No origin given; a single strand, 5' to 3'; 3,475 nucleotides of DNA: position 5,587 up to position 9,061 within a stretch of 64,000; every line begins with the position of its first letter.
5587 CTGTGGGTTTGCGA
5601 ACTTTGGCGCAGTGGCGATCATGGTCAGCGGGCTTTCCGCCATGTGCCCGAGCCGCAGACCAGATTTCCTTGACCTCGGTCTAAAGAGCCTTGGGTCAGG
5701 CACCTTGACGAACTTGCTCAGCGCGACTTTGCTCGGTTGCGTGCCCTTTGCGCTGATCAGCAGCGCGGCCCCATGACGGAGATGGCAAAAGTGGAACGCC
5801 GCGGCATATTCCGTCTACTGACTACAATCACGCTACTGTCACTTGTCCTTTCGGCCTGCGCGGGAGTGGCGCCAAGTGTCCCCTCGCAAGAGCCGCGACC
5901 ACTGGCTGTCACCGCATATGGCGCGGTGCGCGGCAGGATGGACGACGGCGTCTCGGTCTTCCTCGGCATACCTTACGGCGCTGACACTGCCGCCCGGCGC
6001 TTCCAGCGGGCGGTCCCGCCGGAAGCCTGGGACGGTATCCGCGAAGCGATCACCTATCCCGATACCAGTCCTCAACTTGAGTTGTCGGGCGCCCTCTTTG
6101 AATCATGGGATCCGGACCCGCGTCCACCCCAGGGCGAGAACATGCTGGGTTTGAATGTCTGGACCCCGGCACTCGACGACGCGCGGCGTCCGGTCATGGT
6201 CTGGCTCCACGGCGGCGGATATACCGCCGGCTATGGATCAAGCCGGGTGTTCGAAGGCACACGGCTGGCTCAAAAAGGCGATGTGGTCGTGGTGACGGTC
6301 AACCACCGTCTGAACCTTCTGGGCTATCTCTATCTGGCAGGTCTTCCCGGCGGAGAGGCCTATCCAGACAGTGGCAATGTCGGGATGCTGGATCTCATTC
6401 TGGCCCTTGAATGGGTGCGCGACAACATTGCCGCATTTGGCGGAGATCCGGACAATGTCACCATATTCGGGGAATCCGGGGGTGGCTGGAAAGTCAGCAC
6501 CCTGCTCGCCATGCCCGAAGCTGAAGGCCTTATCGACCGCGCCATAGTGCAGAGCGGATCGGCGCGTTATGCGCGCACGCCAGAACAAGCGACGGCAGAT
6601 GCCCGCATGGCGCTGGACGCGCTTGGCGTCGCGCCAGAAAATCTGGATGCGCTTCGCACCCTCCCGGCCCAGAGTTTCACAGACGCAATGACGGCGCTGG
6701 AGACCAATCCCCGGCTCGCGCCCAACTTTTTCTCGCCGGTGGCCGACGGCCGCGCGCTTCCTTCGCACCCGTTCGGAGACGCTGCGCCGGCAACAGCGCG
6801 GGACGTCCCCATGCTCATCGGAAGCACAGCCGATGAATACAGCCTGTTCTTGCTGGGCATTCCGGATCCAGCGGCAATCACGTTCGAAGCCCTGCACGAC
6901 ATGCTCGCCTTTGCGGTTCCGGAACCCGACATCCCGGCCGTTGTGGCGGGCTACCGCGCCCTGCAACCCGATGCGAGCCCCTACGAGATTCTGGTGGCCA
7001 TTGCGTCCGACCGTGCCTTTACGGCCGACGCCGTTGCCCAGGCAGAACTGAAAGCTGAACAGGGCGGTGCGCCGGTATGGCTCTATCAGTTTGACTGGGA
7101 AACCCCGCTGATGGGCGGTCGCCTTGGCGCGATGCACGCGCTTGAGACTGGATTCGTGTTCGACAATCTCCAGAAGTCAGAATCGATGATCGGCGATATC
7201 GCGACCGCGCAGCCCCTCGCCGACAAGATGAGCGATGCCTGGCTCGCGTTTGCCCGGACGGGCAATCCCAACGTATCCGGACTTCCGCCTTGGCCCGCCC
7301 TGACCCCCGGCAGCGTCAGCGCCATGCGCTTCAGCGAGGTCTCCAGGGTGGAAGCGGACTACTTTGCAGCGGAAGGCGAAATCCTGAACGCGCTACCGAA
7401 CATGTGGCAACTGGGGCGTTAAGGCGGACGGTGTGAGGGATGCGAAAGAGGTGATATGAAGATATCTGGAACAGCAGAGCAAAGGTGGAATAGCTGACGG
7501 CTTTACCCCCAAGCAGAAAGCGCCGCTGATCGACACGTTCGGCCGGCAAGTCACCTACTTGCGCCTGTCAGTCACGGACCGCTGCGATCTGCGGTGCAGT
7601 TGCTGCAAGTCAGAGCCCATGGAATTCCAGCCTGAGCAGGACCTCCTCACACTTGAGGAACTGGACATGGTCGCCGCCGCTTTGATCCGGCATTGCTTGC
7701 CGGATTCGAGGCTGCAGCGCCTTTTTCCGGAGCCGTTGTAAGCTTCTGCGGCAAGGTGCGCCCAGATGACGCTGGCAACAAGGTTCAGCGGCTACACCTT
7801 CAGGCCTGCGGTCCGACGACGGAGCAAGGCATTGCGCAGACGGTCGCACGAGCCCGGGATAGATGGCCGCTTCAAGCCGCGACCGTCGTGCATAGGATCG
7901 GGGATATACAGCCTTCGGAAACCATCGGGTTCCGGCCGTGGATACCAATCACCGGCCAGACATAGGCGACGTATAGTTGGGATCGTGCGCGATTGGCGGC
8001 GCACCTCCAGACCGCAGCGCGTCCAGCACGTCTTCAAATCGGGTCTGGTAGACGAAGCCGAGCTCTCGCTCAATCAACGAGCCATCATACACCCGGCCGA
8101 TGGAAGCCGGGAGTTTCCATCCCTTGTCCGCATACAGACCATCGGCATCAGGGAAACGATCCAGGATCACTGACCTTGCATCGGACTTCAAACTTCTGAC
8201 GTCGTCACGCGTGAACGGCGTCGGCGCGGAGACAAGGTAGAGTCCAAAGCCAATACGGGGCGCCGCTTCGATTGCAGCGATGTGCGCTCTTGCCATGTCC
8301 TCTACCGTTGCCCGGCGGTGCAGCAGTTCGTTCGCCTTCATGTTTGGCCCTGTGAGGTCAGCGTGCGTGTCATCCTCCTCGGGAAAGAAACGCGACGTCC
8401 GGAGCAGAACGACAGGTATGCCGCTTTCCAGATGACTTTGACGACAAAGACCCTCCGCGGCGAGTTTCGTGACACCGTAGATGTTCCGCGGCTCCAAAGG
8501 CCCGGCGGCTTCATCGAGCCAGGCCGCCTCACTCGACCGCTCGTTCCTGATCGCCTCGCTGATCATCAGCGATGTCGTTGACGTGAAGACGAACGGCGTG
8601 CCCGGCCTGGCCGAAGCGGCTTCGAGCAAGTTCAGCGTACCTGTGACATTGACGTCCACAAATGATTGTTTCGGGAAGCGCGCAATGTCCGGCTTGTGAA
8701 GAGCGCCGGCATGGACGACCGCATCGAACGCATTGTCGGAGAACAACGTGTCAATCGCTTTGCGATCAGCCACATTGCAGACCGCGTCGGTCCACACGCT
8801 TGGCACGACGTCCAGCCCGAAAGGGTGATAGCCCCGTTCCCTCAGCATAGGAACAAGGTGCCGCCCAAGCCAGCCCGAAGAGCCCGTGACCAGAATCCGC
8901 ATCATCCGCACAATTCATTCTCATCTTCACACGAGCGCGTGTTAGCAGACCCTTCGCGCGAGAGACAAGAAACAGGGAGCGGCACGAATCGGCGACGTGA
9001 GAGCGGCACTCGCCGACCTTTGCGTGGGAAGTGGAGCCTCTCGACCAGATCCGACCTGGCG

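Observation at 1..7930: Purine cluster with a PhyH-type oxygenase beside decayed Moco genes: possible molybdenum-independent purine oxidation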

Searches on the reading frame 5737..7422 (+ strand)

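Call 3: search_protein_families(library=pfam, proteins=[window:5737-7422:+], max_evalue=0.01)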
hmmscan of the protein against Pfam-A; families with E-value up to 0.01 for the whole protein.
window:5737-7422:+ (561 aa): 3 families
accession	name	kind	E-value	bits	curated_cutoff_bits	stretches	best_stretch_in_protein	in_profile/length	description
PF00135.34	COesterase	-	2.2e-90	304.5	27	1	57-539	5-504/515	Carboxylesterase family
PF20434.5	BD-FAE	-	6.1e-09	36.1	26.8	1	139-272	1-121/215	BD-FAE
PF07859.19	Abhydrolase_3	-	5.2e-07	30.1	25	1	219-259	51-91/210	alpha/beta hydrolase fold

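Call 4: search_protein_families(library=ncbifam, proteins=[window:5737-7422:+], max_evalue=0.01)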
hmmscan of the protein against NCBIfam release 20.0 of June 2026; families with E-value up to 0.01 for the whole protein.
window:5737-7422:+ (561 aa): 7 families
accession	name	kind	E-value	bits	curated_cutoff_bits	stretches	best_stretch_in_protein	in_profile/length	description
NF058653.1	LipP1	equivalog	2.5e-11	43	350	1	136-250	57-155/300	LipP1 family hormone-sensitive lipase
NF052354.1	EstLipQMycob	equivalog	4.9e-08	32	700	1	217-261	216-259/418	esterase LipQ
NF058649.1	GTSAG_HSLs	subfamily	0.00054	19.4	380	1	148-192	88-130/312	GTSAG motif subfamily hormone-sensitive lipase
NF058650.1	GCSAG_HSLs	subfamily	0.001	18.7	410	1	149-192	83-126/314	GCSAG motif subfamily hormone-sensitive lipase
NF058651.1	GESAG_HSLs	subfamily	0.0011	18.1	430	1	150-258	66-155/296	GESAG motif subfamily hormone-sensitive lipase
NF050058.1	e_dPHAscl_type1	hypoth_equivalog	0.0056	16.2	150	0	137-260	8-126/276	extracellular catalytic domain type 1 short-chain-length polyhydroxyalkanoate depolymerase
NF033149.0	CHL_hydrolase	equivalog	0.0063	15.5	500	0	140-251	64-160/310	chloramphenicol hydrolase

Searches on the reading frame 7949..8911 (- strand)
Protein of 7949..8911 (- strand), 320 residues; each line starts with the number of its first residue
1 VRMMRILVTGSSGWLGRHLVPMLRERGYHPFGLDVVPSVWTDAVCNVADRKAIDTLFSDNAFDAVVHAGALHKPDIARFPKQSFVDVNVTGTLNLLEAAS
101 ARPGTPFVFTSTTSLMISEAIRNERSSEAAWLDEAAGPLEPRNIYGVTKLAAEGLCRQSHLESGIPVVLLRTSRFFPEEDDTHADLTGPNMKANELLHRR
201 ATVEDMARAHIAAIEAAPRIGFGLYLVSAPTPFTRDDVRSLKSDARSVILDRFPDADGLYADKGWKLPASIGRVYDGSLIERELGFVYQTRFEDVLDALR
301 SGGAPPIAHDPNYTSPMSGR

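Call 3: search_protein_families(library=pfam, proteins=[window:7949-8911:-], max_evalue=0.01)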
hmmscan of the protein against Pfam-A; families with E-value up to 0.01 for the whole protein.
window:7949-8911:- (320 aa): 7 families
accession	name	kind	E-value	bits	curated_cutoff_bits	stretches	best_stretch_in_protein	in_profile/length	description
PF01370.27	Epimerase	-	3.7e-27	95.7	20.9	1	6-179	1-176/240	NAD dependent epimerase/dehydratase family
PF04321.23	RmlD_sub_bind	-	2.8e-18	66.4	27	1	4-179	1-155/287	RmlD substrate binding domain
PF16363.11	GDP_Man_Dehyd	-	1.2e-15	58.3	27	1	7-173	1-181/332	GDP-mannose 4,6 dehydratase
PF07993.18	NAD_binding_4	-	1.2e-12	47.9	20.1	1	61-174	88-206/258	Male sterility protein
PF02719.21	Polysacc_synt_2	-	2.8e-09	37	20.2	1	42-112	58-128/293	Polysaccharide biosynthesis protein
PF01073.25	3Beta_HSD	-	7.8e-08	32.1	22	1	7-194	1-200/280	3-beta hydroxysteroid dehydrogenase/isomerase family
PF08659.16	KR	-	0.0088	16.4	22.6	0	45-136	60-160/180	KR domain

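Call 4: search_protein_families(library=ncbifam, proteins=[window:7949-8911:-], max_evalue=0.01)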
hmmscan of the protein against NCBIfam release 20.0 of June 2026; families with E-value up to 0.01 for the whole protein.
window:7949-8911:- (320 aa): 23 families
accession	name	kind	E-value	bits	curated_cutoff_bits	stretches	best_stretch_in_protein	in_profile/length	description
TIGR01179.1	galE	equivalog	7e-15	54.7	262.3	1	5-171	1-172/332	UDP-glucose 4-epimerase GalE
TIGR01746.1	Thioester-redct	subfamily_domain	4.8e-12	45.8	213.35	1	59-174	86-194/371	thioester reductase domain-containing protein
TIGR01214.1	rmlD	equivalog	2.4e-11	43.3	224.05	1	5-178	1-153/285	dTDP-4-dehydrorhamnose reductase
NF042422.1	oxyalk_red_OleD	equivalog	1.5e-10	41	580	1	4-118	1-116/329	2-alkyl-3-oxoalkanoate reductase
TIGR04180.1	EDH_00030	hypoth_equivalog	4.7e-09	35.7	475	1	6-172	1-172/297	NAD-dependent 4,6-dehydratase LegB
TIGR01181.1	dTDP_gluc_dehyt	equivalog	2.5e-08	33.4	365.1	1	45-173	57-179/321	dTDP-glucose 4,6-dehydratase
TIGR03466.1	HpnA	hypoth_equivalog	3.5e-07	29.4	367.65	1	4-173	1-168/327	hopanoid-associated sugar epimerase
NF058621.1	DiazavRedAvaA7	equivalog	5.1e-07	29.6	400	1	4-103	1-105/304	3-diazoavenalumate denitrifying reductase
NF007956.0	PRK10675.1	subfamily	5.2e-07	29.1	394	1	4-115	1-127/338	UDP-glucose 4-epimerase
NF041293.1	G6PDh_Azf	equivalog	5.8e-06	25.9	400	1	43-173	51-180/252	NAD-dependent glucose-6-phosphate dehydrogenase Azf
TIGR02197.1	heptose_epim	equivalog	6e-06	25.6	274.6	1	6-162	1-155/316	ADP-glyceromanno-heptose 6-epimerase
TIGR03589.1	PseB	equivalog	6.7e-06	25.3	407.75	1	47-102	62-115/324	UDP-N-acetylglucosamine 4,6-dehydratase (inverting)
NF041592.1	carboxyl_red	equivalog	4.1e-05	21.4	1300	1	61-173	859-970/1160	carboxylic acid reductase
NF042423.1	oxyalk_red_Shew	equivalog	4.5e-05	22.7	580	1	3-172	8-171/331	2-alkyl-3-oxoalkanoate reductase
NF043036.1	ErythonDh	equivalog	5e-05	22.7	325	1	4-153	1-157/321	D-erythronate dehydrogenase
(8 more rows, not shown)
